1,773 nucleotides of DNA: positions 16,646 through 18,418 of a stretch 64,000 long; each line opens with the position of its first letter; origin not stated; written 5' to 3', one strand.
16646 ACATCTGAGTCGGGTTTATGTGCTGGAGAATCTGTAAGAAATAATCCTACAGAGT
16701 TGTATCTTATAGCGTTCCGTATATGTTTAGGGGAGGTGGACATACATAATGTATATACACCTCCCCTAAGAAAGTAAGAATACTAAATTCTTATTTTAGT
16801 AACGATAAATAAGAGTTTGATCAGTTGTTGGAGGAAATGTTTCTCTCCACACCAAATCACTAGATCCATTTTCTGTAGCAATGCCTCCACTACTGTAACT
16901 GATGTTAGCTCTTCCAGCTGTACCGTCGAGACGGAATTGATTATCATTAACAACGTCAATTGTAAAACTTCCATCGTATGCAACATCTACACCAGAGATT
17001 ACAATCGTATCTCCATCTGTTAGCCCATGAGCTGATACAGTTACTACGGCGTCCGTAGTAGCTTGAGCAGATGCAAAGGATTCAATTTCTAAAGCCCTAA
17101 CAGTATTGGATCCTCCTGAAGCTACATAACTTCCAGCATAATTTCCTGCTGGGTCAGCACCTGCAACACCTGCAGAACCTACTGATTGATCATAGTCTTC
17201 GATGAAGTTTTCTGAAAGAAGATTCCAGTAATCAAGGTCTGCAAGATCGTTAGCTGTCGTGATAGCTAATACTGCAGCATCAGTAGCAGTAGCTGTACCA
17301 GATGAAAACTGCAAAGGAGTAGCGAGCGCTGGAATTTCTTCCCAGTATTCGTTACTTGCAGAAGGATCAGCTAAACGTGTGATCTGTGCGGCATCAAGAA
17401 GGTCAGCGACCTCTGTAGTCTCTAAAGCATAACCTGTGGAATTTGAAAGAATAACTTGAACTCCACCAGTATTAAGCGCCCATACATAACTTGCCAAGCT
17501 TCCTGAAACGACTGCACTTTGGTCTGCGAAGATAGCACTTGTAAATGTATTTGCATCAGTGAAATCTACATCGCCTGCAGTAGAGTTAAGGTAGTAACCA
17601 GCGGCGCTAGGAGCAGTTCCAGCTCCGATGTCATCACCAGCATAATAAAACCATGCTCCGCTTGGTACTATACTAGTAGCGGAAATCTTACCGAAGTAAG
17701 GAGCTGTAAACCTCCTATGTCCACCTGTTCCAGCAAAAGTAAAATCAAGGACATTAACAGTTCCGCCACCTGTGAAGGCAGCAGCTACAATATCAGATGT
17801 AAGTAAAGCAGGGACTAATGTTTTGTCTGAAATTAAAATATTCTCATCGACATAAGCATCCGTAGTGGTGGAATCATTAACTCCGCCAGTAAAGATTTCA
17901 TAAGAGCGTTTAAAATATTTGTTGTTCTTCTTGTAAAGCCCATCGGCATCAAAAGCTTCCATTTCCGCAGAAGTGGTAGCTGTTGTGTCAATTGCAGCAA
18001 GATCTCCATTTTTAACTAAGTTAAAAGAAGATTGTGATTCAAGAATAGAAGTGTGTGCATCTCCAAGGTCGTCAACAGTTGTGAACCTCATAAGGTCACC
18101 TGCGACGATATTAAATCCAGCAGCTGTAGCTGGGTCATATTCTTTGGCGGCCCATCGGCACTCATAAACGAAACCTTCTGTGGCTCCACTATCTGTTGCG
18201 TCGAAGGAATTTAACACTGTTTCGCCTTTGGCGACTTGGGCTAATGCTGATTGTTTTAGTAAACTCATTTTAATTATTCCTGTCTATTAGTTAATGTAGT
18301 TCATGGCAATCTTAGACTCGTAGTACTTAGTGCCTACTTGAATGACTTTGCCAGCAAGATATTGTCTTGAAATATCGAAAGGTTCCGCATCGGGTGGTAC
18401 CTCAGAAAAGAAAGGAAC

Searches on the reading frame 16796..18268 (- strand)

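Call 11: search_protein_families(library=phrogs, proteins=[window:16796-18268:-])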
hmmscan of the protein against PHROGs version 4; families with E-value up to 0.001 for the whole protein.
window:16796-18268:- (490 aa): 1 family
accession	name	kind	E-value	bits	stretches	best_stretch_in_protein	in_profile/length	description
phrog_584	-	tail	0.00019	22.3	1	398-463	23-91/218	major tail protein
